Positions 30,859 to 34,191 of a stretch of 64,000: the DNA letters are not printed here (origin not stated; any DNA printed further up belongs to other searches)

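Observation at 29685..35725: Two ~98% identical 1.05-kb direct repeats flank a 1010-aa T9SS cargo gene; one copy inactivated by a single A insertion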

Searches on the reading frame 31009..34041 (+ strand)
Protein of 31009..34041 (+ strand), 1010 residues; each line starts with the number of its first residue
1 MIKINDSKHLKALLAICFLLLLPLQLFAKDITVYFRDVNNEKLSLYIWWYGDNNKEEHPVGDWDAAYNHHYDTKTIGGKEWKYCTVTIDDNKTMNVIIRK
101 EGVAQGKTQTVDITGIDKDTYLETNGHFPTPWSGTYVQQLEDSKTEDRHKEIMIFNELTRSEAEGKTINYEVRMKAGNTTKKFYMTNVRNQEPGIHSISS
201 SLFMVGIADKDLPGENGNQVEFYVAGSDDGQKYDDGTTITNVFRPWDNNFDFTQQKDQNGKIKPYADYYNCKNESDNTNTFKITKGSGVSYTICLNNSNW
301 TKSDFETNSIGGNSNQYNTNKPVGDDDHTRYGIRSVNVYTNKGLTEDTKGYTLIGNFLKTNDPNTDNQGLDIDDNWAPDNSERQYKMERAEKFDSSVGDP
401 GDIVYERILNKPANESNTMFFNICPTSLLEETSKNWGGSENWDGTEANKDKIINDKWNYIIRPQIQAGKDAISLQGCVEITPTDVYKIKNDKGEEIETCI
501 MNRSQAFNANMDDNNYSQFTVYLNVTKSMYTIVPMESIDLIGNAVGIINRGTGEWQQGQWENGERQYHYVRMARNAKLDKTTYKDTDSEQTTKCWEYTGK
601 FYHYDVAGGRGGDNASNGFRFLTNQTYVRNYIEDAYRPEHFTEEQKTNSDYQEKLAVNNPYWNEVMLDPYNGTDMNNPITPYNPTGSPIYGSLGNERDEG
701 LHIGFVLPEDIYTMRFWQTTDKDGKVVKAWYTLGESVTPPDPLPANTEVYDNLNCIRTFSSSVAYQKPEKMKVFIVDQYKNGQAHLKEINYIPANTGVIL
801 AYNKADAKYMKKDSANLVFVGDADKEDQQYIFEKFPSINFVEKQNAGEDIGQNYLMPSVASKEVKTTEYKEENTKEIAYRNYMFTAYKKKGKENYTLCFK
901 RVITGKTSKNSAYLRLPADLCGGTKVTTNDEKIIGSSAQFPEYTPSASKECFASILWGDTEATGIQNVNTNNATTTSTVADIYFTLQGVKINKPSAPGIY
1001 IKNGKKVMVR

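Call 5: search_protein_families(library=pfam, proteins=[window:31009-34041:+])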
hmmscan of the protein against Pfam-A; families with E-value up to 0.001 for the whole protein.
window:31009-34041:+ (1010 aa): 0 families

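Call 9: find_encoding_contigs(protein=window:31009-34041:+, flank=10000, max_places=10)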
Protein window:31009-34041:+ (1010 aa): 23 contigs read that carry it; 10 places shown.
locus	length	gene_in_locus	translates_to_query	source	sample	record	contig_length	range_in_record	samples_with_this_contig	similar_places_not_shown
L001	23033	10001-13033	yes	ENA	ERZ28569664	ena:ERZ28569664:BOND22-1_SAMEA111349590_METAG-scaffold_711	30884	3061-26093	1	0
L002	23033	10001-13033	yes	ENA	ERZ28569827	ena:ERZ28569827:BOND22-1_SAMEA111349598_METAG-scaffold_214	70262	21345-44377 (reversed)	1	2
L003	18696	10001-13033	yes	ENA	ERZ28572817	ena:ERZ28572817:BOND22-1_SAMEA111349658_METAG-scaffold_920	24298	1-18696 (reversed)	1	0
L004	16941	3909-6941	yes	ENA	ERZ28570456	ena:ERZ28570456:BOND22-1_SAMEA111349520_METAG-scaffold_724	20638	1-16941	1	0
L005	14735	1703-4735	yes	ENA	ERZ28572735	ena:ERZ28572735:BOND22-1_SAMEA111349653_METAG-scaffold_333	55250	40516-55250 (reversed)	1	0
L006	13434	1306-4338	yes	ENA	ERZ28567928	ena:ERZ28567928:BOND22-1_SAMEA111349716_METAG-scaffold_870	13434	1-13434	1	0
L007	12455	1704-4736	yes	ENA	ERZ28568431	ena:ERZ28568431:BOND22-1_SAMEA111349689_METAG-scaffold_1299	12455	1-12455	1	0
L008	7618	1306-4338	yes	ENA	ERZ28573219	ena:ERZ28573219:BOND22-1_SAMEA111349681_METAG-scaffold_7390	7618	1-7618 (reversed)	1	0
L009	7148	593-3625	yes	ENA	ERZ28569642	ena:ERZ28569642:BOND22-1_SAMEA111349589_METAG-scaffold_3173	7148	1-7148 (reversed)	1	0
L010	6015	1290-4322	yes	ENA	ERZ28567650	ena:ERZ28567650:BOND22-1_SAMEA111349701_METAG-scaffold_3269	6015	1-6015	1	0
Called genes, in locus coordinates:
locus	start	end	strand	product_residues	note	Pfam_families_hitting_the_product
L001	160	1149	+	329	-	PF03741:TerC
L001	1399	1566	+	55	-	-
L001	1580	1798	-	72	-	-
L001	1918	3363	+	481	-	PF01637:ATPase_2, PF13191:AAA_16 (weak), PF13173:AAA_14, PF13401:AAA_22 (weak)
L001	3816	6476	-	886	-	PF13734:Inhibitor_I69, PF01640:Peptidase_C10, PF18962:Por_Secre_tail (faint)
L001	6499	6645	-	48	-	-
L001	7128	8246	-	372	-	PF17761:DUF1016_N, PF06250:YhcG_C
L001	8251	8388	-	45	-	-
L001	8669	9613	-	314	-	PF08240:ADH_N, PF00107:ADH_zinc_N, PF13602:ADH_zinc_N_2 (weak)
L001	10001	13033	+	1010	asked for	-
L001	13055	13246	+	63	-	-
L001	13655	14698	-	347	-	PF08240:ADH_N, PF00107:ADH_zinc_N (weak), PF13602:ADH_zinc_N_2 (faint)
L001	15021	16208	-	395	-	PF00657:Lipase_GDSL (faint), PF13472:Lipase_GDSL_2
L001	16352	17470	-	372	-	PF12833:HTH_18, PF00165:HTH_AraC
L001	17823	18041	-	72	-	-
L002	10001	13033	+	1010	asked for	-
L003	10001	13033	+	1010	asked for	-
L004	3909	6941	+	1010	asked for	-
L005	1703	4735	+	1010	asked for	-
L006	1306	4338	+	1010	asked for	-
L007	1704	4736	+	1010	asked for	-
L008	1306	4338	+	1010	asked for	-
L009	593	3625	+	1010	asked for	-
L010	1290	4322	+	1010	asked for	-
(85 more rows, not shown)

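Call 19: find_homologous_proteins(query=window:31009-34041:+, max_evalue=0.001)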
Query window:31009-34041:+ (1010 aa): 14 proteins with E <= 0.001 among 8000 candidates.
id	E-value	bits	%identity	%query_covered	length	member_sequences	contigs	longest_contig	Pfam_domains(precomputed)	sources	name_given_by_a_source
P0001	0.0e+0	2302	97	100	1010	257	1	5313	-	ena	-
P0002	0.0e+0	1871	81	100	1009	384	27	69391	-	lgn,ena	-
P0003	0.0e+0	1771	80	96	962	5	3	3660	-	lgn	-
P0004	0.0e+0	1395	63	100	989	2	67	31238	-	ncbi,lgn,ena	-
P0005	0.0e+0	1394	62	100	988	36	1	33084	-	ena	-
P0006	0.0e+0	1393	63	100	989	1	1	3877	-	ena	-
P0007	0.0e+0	1392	63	99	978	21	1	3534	-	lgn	-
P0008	0.0e+0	1387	62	99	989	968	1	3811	-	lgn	-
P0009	0.0e+0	1385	64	99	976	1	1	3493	-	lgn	-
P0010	0.0e+0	1383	62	100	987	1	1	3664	-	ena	-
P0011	0.0e+0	1383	62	100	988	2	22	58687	-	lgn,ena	-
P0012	0.0e+0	1382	62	100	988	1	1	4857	-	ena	-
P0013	0.0e+0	1373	63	99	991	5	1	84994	-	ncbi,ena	-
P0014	0.0e+0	1251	61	95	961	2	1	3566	-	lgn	-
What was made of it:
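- Tried and rejected: Only 14 homologue clusters were found, none with Pfam domains or names (call 19).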

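Call 20: search_protein_families(library=ncbifam, proteins=[window:31009-34041:+], max_evalue=1)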
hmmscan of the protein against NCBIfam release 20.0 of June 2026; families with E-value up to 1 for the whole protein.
window:31009-34041:+ (1010 aa): 0 families

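Call 21: find_encoding_contigs(protein=P0002, flank=10000, max_places=5)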
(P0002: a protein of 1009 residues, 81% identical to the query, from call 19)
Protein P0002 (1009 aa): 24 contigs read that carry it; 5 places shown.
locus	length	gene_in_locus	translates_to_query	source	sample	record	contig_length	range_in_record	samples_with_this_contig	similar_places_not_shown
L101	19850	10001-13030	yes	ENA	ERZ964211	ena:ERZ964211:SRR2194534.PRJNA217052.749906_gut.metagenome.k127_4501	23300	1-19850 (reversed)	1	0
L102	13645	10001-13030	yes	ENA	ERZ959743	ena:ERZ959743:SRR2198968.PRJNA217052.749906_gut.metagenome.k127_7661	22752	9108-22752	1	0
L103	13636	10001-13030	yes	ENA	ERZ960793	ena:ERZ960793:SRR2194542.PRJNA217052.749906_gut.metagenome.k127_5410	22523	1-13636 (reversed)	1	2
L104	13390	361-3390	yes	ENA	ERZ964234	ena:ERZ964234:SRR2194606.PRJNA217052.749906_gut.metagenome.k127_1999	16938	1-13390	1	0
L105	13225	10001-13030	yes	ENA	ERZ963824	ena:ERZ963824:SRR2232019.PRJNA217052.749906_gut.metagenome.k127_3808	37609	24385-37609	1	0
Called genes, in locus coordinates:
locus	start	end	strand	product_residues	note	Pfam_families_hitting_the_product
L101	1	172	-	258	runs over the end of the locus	PF01612:DNA_pol_A_exo1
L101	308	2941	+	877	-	PF13491:FtsK_4TM, PF17854:FtsK_alpha, PF01580:FtsK_SpoIIIE, PF09397:FtsK_gamma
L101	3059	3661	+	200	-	PF16584:LolA_2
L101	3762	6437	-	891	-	PF02129:Peptidase_S15 (weak), PF20434:BD-FAE (faint), PF00326:Peptidase_S9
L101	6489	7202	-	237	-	PF01569:PAP2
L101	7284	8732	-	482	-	PF01120:Alpha_L_fucos, PF14871:GHL6 (weak)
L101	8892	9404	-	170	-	PF14512:TM1586_NiRdase (weak), PF00881:Nitroreductase, PF14512:TM1586_NiRdase (weak)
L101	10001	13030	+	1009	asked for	-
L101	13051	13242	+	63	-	-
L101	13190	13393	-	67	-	-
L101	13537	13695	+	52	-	-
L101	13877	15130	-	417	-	PF07804:HipA_C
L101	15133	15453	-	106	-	PF13560:HTH_31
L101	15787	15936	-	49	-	-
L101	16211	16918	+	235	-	PF18291:HU-HIG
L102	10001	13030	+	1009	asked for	-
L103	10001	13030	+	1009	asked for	-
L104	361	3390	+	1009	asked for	-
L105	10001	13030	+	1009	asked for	-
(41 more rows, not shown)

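Call 22: find_encoding_contigs(protein=P0004, flank=10000, max_places=5)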
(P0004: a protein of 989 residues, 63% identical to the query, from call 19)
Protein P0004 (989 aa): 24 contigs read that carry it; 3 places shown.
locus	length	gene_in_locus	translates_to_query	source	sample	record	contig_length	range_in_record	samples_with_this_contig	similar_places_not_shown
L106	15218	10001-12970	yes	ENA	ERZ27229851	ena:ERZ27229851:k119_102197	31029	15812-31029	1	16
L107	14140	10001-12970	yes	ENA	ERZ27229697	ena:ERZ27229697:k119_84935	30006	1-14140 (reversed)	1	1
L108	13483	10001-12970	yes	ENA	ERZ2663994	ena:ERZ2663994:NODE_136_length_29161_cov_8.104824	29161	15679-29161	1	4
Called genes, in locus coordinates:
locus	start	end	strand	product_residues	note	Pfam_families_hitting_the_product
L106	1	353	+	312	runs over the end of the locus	PF00892:EamA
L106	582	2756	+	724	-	PF13855:LRR_8 (faint), PF13306:LRR_5, PF02838:Glyco_hydro_20b, PF00728:Glyco_hydro_20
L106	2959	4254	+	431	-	PF01053:Cys_Met_Meta_PP, PF00155:Aminotran_1_2 (weak), PF01041:DegT_DnrJ_EryC1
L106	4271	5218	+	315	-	PF00291:PALP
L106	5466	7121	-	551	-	PF01408:GFO_IDH_MocA, PF21252:Glyco_hydro_109_C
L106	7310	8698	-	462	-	-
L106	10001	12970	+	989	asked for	-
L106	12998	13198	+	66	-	-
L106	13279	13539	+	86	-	-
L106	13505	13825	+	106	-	-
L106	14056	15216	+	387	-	?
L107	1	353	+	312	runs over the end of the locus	PF00892:EamA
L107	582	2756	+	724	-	PF13855:LRR_8 (faint), PF13306:LRR_5, PF02838:Glyco_hydro_20b, PF00728:Glyco_hydro_20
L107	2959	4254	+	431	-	PF01053:Cys_Met_Meta_PP, PF00155:Aminotran_1_2 (weak), PF01041:DegT_DnrJ_EryC1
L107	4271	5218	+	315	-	PF00291:PALP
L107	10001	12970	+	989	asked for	-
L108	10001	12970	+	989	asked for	-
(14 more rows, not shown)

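Call 37: search_protein_families(library=pfam, proteins=[window:31009-34041:+], max_evalue=10)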
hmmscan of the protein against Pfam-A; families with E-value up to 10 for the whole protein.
window:31009-34041:+ (1010 aa): 0 families
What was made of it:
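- Tried and rejected: Pfam and NCBIfam gave nothing (calls 5, 20, 37).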

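Call 50: predict_structure(alignment_id=A3)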
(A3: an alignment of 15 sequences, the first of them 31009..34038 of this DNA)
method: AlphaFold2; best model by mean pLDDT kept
length: 1010 residues; sequences in the alignment: 15
mean_pLDDT: 48.2   pTM: 0.42
mean pLDDT of the five models: 48.2, 47.6, 44.4, 43.0, 40.9
residues with pLDDT >= 90: 1; 70-90: 139; 50-70: 316; < 50: 554
segments of 3 or more residues with pLDDT < 50: 1-5, 7-11, 20-26, 104-109, 128-134, 187-207, 229-342, 357-376, 411-419, 463-477, 500-517, 538-570, 598-642, 653-711, 733-763, 776-786, 795-797, 844-886, 898-981, 986-989, 1004-1006
pLDDT, mean of each block of 10 residues (from residue 1): 45 50 51 82 77 70 70 83 82 68 51 59 58 55 61 55 59 66 51 37 43 58 53 42 37 33 28 32 45 33 24 26 30 29 70 58 28 48 82 70 80 44 80 69 60 68 39 41 55 58 38 47 73 55 32 28 32 64 76 61 29 28 31 37 57 39 29 25 24 23 32 59 59 45 36 40 60 51 47 54 63 62 53 56 42 36 33 30 43 52 31 32 34 28 29 29 25 32 50 57 53
secondary structure, 60 per line:
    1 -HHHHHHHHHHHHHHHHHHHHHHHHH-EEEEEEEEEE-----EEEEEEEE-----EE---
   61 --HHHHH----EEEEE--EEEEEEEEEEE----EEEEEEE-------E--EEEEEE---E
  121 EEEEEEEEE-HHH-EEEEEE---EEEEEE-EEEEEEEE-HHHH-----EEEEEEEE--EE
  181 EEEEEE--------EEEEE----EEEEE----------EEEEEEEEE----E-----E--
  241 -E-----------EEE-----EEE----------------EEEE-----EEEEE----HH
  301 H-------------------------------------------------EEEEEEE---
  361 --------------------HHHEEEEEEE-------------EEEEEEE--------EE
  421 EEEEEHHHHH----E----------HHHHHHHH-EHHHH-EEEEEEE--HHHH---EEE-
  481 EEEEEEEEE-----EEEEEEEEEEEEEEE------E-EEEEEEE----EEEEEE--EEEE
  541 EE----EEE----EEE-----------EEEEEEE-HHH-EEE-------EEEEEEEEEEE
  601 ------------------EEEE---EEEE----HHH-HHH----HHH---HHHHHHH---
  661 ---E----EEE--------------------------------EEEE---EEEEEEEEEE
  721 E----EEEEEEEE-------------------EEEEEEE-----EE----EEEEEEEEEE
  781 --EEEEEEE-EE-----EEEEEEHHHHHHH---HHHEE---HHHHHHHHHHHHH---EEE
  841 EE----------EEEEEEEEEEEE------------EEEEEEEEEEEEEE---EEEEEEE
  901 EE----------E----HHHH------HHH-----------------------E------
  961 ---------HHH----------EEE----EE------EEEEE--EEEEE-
elements in order (helices of 4 or more, strands of 3 or more residues): H2-26 E28-37 E43-50 H63-67 E72-76 E79-89 E94-100 E111-116 E120-129 E135-140 E144-149 E151-158 H160-163 E169-176 E179-186 E195-199 E204-208 E219-227 E254-256 E262-264 E281-284 E290-294 E351-357 E384-390 E404-410 E419-425 H426-430 H446-453 H456-459 E461-467 H470-473 E477-479 E481-489 E495-509 E518-524 E529-534 E537-542 E547-549 E554-556 E568-574 E580-582 E590-600 E619-622 E626-629 H651-657 E669-671 E704-707 E711-721 E726-733 E753-759 E771-780 E783-789 E798-803 H804-810 H822-834 E838-842 E853-864 E877-890 E894-902 H918-921 E983-985 E998-1002 E1005-1009
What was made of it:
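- Tried and rejected: The AlphaFold model from 15 sequences was poor, with mean pLDDT 48 (call 50).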

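Call 52: fold_search(model_id=the predicted structure, library=pdb)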
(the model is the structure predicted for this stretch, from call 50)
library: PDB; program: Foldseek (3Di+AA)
matches with E <= 10: 540; with E <= 0.001: 0
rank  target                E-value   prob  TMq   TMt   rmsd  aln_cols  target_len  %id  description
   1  9e2t_C                6.3e-03  0.82  0.06  0.24  22.9       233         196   10  Structure of a de novo designed interleukin-21 mimetic complex with IL-21R and IL-2Rg (released 2025-09-24)
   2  2j72_B                1.1e-02  0.99  0.07  0.45   4.8       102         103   15  alpha-glucan recognition by a family 41 carbohydrate-binding module from Thermotoga maritima pullulanase PulA (released 2006-10-17)
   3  8jl4_A                1.8e-02  0.90  0.07  0.12   9.0       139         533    4  membrane proteins (released 2024-05-22)
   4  2j71                  1.9e-02  0.97  0.07  0.44   5.0       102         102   13  alpha-glucan recognition by a family 41 carbohydrate-binding module from Thermotoga maritima pullulanase PulA (released 2006-10-17)
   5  8vlg_A                2.0e-02  0.97  0.08  0.13   7.8       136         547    5  Cryo-EM structure of human HGSNAT bound with Acetyl-CoA and substrate analog (released 2024-06-26)
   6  2laa_MODEL_1_A        2.1e-02  0.98  0.07  0.44   5.4       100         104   13  Solution Strucuture of the CBM25-1 of beta/alpha-amylase from Paenibacillus polymyxa (released 2012-04-04)
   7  8qox_B                2.3e-02  0.35  0.07  0.12  20.8       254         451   10  Two-component assembly of SlaA and SlaB S-layer proteins of Sulfolobus acidocaldarius (released 2024-02-21)
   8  3cqf_A                3.0e-02  0.97  0.07  0.14   6.9       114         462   11  Crystal structure of anthrolysin O (ALO) (released 2009-03-17)
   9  6weo_3                3.0e-02  0.35  0.05  0.20  18.9       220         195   12  IL-22 Signaling Complex with IL-22R1 and IL-10Rbeta (released 2021-04-28)
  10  7o7p_C                3.0e-02  0.04  0.07  0.06  38.1      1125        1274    7  (h-alpha2M)4 activated state (released 2022-04-13)
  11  7o7p_A                3.0e-02  0.04  0.07  0.06  38.1      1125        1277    7  (h-alpha2M)4 activated state (released 2022-04-13)
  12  2lab_MODEL_1_A        3.5e-02  0.99  0.07  0.51   4.8        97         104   14  Solution Strucuture of the CBM25-2 of beta/alpha-amylase from Paenibacillus polymyxa (released 2012-04-04)
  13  8tu9_A                3.5e-02  0.63  0.06  0.11   9.2       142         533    6  Cryo-EM structure of HGSNAT-acetyl-CoA complex at pH 7.5 (released 2024-02-07)
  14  8ent_C                3.7e-02  0.63  0.06  0.24  23.1       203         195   11  Interleukin-21 signaling complex with IL-21R and IL-2Rg (released 2023-06-28)
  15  8vlv_A                4.6e-02  0.80  0.07  0.13   8.6       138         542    5  Cryo-EM structure of human HGSNAT in inactive state (released 2024-06-26)
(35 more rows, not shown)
